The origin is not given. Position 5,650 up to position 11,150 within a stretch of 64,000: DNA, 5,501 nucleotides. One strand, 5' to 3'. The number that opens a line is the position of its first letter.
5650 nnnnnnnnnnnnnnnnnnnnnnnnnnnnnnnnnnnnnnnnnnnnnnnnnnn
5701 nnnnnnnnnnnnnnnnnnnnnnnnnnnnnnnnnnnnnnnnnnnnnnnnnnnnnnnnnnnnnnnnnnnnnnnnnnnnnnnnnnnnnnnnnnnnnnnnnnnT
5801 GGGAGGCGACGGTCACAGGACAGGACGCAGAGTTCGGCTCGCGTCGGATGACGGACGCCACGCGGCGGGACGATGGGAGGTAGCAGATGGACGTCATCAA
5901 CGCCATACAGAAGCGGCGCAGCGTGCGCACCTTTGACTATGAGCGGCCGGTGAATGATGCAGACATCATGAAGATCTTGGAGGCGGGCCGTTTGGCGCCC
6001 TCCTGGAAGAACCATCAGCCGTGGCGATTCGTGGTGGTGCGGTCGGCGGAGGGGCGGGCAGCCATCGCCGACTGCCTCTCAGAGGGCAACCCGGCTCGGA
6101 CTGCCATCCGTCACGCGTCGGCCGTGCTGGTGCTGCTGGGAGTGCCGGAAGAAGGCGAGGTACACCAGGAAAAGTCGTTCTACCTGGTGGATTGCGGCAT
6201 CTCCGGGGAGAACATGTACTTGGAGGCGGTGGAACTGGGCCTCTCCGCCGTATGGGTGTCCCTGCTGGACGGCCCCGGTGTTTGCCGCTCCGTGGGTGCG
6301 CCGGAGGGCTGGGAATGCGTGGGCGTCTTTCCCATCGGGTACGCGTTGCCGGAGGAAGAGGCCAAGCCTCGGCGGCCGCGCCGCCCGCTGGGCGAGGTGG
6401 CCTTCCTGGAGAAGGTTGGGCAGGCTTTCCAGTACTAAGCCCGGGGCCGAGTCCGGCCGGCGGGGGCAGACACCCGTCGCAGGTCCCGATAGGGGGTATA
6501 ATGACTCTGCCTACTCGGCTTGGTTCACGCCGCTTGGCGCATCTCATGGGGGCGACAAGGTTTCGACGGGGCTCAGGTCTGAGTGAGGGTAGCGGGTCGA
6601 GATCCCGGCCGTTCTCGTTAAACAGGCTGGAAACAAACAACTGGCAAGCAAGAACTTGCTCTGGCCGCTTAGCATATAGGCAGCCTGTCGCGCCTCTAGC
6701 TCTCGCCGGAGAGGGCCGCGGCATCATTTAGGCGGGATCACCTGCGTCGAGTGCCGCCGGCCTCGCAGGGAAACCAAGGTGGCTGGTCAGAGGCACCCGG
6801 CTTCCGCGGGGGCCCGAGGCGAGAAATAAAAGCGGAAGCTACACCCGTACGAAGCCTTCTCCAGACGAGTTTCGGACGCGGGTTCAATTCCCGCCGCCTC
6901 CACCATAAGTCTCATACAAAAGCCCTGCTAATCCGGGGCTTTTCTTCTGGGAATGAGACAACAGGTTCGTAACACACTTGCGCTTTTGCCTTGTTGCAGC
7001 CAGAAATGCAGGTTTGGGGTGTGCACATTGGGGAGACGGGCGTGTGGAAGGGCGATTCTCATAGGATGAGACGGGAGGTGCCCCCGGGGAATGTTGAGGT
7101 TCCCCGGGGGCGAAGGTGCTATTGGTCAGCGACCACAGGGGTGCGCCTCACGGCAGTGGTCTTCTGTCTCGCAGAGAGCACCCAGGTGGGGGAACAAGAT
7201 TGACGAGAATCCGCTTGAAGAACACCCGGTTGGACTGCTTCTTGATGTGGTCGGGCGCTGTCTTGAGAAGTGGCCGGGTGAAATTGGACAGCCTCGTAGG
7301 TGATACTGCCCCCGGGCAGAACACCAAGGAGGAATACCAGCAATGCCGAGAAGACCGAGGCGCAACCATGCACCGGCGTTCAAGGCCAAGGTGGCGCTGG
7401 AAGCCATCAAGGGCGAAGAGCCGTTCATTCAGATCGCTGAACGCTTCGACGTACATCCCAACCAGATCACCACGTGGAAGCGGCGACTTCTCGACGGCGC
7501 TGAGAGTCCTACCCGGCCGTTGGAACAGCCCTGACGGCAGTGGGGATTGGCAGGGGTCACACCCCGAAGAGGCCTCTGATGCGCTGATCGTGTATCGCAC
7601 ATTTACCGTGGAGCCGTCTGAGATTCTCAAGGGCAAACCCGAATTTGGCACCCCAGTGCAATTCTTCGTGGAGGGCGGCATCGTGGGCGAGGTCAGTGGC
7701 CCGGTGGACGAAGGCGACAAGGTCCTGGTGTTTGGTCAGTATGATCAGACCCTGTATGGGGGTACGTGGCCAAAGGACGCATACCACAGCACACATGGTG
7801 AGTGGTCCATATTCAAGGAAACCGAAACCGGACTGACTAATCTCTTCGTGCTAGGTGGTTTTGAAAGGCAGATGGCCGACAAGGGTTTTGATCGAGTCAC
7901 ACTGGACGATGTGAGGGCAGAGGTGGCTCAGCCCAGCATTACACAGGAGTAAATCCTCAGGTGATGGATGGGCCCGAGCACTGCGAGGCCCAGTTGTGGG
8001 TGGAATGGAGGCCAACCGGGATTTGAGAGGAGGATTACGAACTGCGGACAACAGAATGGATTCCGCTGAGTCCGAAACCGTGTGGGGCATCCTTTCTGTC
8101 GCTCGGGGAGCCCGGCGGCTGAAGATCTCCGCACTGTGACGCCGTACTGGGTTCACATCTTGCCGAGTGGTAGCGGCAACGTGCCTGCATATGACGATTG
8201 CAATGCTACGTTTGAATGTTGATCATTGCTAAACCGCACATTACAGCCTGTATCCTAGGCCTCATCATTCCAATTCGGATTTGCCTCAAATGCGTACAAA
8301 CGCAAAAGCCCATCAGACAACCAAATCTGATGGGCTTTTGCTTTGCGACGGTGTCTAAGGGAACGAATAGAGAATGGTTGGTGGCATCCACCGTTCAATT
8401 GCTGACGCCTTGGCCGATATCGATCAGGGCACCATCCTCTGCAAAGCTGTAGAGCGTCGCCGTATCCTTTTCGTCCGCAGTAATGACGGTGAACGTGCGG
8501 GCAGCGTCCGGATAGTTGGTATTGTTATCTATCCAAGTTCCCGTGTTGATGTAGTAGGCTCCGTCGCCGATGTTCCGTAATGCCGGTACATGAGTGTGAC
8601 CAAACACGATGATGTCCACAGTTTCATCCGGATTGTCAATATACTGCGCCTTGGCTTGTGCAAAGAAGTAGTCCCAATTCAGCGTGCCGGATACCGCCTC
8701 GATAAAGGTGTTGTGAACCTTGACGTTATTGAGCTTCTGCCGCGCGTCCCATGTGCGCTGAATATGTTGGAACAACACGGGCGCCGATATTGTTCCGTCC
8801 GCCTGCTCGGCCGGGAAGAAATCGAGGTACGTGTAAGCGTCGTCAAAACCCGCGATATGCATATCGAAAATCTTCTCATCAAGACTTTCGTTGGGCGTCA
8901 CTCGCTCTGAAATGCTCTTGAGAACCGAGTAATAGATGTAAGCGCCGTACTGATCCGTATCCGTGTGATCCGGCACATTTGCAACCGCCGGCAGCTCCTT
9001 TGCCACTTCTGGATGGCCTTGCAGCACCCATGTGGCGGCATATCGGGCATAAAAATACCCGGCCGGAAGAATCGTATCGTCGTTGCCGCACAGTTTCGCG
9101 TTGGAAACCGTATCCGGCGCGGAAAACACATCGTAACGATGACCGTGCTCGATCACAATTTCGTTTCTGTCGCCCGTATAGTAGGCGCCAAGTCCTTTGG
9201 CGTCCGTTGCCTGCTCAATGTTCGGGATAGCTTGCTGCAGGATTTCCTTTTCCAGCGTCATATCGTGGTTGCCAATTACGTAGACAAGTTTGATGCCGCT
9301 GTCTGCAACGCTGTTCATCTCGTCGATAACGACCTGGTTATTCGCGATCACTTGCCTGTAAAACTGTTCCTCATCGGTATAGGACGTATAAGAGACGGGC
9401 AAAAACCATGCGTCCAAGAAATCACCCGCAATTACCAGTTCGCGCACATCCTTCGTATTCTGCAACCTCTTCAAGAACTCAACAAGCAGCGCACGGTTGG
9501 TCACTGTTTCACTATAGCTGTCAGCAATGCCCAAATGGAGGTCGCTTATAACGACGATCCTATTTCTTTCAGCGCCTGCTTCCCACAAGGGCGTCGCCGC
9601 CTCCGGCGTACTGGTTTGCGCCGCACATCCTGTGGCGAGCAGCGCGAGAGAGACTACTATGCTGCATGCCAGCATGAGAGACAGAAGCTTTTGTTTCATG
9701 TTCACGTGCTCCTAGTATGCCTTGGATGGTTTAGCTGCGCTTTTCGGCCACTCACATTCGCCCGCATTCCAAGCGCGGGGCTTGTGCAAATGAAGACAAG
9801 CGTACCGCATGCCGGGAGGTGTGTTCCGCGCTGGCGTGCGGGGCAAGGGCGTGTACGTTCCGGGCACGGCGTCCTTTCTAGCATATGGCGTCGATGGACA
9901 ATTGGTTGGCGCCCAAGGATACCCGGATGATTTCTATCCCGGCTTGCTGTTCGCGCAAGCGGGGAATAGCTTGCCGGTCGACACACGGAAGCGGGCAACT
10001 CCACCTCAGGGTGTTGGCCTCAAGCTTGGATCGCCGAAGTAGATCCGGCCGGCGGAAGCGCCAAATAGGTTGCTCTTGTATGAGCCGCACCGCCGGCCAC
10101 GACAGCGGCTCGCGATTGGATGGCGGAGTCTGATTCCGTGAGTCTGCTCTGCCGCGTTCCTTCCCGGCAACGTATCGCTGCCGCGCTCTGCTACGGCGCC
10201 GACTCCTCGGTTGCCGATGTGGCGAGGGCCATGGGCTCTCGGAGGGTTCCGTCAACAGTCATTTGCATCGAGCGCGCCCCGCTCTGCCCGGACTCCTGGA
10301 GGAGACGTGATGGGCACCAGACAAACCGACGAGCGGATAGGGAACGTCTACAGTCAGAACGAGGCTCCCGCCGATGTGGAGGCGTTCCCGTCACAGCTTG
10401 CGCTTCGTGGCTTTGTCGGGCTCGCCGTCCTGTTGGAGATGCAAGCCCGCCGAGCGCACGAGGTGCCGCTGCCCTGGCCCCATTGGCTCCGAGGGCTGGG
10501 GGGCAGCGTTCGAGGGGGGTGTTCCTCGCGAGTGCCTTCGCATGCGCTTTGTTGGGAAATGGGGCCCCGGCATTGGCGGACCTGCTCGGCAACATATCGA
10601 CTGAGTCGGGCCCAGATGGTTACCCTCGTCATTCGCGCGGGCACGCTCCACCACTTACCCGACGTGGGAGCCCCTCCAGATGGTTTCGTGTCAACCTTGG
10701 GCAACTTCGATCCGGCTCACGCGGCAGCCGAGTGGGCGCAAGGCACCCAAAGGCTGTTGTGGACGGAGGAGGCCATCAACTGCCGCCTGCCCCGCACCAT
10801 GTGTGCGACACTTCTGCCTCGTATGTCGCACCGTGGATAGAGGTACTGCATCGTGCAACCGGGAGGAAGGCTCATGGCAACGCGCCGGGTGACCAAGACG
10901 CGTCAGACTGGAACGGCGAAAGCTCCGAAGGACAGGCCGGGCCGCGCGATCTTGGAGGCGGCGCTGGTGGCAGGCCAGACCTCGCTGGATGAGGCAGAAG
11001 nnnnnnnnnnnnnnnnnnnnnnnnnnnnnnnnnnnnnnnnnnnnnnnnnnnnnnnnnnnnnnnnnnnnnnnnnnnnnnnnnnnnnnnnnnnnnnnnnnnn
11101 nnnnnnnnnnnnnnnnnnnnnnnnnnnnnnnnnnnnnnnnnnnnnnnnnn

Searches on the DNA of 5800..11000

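Call 82: search_rna_families(source=window, start=5800, end=11000, threshold=gathering)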
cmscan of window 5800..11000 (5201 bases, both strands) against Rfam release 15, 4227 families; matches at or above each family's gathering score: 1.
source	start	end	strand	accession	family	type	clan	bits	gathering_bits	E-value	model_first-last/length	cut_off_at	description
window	6548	6905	+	RF00023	tmRNA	Gene;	CL00001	173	47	8.5e-70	1-374/374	no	transfer-messenger RNA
